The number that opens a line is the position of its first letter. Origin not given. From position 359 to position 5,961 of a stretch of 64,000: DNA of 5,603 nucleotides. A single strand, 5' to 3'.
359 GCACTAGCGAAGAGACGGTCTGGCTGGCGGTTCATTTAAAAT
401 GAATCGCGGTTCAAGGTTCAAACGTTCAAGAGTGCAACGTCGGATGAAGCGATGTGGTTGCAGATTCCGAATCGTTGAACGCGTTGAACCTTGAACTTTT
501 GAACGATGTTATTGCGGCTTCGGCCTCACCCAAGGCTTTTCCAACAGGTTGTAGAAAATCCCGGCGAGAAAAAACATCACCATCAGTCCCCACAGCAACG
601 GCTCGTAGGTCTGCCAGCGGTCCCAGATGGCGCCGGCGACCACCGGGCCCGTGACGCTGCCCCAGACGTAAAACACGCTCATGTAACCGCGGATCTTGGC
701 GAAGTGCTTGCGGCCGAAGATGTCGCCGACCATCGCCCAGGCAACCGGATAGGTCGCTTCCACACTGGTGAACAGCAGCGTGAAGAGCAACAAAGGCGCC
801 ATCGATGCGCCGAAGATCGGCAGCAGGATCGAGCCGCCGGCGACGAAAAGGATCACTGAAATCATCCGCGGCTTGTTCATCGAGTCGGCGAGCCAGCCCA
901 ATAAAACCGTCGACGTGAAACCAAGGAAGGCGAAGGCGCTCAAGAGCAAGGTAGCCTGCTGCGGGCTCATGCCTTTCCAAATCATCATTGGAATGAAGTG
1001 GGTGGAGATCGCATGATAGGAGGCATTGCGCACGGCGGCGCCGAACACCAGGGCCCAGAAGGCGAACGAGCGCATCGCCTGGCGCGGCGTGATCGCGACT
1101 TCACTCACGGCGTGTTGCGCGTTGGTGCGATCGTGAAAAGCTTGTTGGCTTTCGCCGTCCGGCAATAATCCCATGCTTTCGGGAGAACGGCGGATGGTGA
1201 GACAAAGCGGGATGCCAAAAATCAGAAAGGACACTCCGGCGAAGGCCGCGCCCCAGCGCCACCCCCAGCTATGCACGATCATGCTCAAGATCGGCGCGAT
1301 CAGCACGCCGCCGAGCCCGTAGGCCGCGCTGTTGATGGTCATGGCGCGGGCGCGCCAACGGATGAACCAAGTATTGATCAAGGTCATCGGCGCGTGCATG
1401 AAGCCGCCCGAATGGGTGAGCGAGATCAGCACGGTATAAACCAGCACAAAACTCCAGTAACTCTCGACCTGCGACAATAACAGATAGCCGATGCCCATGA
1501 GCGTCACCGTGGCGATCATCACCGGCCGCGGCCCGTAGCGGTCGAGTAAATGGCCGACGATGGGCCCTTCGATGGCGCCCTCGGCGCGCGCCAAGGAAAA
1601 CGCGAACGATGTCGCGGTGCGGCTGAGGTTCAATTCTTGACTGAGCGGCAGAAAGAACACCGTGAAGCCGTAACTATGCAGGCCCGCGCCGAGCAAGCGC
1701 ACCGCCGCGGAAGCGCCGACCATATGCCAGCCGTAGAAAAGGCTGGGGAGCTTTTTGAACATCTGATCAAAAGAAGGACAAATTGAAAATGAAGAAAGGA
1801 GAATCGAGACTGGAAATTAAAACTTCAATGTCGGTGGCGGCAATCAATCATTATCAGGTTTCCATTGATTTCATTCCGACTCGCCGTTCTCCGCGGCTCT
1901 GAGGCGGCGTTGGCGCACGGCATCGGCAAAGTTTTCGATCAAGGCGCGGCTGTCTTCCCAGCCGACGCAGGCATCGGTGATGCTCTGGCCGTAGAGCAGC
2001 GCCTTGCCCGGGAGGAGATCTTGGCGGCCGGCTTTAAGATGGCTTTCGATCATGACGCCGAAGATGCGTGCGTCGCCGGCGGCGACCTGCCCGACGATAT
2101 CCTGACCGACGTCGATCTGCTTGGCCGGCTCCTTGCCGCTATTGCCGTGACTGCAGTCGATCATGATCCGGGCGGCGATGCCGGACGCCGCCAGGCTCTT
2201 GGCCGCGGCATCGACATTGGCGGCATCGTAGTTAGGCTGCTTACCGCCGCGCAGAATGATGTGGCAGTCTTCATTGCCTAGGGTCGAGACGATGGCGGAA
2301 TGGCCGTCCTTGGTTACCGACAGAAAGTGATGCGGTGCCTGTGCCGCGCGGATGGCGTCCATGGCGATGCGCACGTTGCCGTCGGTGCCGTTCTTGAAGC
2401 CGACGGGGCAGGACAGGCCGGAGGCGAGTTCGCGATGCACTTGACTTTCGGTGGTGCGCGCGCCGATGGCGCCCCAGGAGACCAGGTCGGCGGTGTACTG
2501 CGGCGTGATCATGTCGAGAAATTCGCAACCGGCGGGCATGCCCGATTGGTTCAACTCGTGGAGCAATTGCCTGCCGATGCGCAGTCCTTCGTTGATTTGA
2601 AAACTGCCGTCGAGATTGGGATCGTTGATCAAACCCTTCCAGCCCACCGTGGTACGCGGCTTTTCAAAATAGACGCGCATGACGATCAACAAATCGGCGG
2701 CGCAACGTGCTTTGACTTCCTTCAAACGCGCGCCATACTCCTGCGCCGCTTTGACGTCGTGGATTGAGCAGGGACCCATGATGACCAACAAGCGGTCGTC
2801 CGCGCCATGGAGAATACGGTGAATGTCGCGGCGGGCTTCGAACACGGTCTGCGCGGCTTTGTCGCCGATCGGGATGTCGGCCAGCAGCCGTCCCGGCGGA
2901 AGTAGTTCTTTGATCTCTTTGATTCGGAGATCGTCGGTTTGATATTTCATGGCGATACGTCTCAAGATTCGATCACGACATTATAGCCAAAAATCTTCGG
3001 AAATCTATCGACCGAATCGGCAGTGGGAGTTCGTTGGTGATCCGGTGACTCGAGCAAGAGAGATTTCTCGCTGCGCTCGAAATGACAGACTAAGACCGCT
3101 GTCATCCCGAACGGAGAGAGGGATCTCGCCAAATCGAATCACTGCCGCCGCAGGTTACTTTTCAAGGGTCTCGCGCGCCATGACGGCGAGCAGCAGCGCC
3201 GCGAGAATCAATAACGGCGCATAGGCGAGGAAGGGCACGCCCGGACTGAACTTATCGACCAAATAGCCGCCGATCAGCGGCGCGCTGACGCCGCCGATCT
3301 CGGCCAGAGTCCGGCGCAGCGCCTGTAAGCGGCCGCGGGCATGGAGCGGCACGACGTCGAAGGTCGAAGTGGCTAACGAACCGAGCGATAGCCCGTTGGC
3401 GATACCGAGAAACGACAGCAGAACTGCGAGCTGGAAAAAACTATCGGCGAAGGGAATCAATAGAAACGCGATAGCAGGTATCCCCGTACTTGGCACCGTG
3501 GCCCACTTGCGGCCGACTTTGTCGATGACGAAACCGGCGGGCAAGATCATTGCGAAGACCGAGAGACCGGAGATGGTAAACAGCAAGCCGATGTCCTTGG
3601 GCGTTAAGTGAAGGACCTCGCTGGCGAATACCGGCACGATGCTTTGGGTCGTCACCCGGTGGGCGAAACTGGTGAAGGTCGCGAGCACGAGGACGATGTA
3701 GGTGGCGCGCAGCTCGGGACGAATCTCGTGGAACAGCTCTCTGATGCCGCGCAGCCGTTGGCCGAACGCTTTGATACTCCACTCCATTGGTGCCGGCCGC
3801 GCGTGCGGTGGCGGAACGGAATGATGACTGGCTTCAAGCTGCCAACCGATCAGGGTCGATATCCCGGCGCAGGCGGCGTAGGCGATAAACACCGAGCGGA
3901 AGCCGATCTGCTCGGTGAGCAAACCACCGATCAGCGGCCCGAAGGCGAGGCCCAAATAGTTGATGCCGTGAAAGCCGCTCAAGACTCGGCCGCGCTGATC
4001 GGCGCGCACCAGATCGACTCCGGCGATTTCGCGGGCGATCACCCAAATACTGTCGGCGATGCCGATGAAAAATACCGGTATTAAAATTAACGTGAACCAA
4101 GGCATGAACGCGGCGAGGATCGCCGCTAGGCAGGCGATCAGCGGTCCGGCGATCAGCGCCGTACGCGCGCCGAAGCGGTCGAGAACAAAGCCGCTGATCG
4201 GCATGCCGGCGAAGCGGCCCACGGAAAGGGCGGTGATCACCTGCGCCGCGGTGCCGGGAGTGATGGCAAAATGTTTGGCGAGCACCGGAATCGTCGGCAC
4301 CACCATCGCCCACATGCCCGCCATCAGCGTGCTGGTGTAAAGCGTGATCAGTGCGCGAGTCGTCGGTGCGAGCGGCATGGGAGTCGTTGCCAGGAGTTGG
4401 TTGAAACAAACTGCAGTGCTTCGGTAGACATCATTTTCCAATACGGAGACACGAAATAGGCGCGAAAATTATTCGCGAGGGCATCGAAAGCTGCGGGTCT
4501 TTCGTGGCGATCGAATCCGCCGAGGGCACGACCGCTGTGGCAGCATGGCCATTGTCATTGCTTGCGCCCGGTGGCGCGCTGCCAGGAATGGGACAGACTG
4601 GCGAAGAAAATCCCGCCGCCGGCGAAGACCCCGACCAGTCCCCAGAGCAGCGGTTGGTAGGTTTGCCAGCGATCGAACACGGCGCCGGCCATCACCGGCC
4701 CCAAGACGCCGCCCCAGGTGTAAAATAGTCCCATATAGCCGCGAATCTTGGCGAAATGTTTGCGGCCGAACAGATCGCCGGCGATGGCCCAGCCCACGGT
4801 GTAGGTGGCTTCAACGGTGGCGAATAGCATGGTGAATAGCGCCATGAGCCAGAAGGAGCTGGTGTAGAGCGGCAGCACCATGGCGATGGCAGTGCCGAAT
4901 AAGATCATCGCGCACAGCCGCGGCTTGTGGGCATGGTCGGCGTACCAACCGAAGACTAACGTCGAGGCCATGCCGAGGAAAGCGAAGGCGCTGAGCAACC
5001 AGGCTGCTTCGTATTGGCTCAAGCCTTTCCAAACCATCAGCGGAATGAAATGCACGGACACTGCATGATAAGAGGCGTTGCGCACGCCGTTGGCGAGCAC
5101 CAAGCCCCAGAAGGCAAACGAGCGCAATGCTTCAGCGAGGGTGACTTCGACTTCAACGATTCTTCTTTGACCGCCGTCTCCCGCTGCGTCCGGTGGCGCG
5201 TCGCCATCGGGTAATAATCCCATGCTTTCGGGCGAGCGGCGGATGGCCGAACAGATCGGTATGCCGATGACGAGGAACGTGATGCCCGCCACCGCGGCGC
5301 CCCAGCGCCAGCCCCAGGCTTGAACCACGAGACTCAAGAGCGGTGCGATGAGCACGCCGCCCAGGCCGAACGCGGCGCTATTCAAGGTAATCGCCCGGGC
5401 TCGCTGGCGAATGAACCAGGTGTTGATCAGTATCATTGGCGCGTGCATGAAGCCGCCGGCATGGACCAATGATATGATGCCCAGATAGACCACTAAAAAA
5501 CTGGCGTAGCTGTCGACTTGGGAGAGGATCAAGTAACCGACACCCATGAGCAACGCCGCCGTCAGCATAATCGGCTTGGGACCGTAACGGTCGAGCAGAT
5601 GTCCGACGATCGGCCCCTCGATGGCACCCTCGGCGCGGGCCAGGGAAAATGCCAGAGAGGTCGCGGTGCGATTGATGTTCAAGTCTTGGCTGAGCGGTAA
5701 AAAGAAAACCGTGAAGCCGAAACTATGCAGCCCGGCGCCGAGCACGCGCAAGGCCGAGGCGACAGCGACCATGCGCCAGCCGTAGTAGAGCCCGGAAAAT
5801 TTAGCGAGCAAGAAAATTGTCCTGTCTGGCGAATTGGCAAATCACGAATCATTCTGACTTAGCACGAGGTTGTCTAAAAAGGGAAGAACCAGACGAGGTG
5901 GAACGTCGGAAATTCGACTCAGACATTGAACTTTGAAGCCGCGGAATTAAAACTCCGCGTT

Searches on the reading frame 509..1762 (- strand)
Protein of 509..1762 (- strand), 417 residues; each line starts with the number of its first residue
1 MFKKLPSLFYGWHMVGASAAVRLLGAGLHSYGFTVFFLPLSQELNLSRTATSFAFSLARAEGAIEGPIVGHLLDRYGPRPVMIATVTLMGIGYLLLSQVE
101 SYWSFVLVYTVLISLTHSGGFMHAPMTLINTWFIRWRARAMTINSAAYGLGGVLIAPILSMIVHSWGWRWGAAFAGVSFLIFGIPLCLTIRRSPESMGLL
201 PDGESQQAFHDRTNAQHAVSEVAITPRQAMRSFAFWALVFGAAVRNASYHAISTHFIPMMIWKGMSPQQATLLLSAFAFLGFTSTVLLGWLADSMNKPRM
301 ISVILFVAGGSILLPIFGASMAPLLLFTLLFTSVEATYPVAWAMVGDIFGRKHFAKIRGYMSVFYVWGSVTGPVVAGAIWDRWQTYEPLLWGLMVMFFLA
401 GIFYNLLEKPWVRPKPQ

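Call 57: search_protein_families(library=pfam, proteins=[window:509-1762:-], max_evalue=0.0001)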
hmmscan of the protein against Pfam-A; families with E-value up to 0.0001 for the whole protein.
window:509-1762:- (417 aa): 1 family
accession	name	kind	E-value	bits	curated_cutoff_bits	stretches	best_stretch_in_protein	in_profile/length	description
PF07690.21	MFS_1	-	1.1e-42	146.7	33.4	2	30-330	12-302/347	Major Facilitator Superfamily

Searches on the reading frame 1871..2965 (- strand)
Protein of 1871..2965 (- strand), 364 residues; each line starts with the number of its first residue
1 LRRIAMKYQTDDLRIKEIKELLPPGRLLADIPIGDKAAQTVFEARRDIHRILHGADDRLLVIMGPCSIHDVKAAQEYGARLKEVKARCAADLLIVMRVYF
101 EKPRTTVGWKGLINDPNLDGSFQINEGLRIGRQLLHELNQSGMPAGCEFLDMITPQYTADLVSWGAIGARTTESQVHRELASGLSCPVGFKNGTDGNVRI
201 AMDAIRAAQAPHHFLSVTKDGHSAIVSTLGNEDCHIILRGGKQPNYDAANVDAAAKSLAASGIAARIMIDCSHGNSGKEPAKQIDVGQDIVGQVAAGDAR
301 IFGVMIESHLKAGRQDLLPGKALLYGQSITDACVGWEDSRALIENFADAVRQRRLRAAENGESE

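Call 57: search_protein_families(library=pfam, proteins=[window:1871-2965:-], max_evalue=0.0001)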
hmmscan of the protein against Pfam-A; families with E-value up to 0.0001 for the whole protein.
window:1871-2965:- (364 aa): 1 family
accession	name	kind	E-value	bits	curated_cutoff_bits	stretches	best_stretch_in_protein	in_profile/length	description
PF00793.26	DAHP_synth_1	-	1.2e-92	310.1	25.5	1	46-342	8-268/270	DAHP synthetase I family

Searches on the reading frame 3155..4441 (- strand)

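Call 57: search_protein_families(library=pfam, proteins=[window:3155-4441:-], max_evalue=0.0001)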
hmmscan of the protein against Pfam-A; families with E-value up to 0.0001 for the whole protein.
window:3155-4441:- (428 aa): 3 families
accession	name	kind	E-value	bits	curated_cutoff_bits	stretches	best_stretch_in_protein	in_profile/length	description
PF07690.21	MFS_1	-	2.4e-50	171.9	33.4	2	251-421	1-171/347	Major Facilitator Superfamily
PF00083.30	Sugar_tr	-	9.3e-06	25.2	22.3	0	294-414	58-185/452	Sugar (and other) transporter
PF03092.22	BT1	-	0.0001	21.7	22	0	97-288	63-261/432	BT1 family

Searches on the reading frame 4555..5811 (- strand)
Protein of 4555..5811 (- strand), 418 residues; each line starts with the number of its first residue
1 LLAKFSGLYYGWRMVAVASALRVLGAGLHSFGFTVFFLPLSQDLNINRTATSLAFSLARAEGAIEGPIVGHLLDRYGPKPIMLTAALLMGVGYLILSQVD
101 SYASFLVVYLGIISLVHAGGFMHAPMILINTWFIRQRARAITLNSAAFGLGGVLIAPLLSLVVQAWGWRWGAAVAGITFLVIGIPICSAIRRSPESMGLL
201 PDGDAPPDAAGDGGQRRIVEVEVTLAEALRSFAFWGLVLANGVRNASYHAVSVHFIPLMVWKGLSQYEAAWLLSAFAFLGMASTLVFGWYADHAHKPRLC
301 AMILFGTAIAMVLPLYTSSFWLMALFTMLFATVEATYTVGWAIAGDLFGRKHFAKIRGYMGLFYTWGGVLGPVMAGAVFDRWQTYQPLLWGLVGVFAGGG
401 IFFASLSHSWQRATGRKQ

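Call 57: search_protein_families(library=pfam, proteins=[window:4555-5811:-], max_evalue=0.0001)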
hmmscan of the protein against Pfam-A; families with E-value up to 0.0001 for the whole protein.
window:4555-5811:- (418 aa): 1 family
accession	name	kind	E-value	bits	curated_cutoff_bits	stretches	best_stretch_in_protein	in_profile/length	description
PF07690.21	MFS_1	-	7e-37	127.6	33.4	2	30-293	9-264/347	Major Facilitator Superfamily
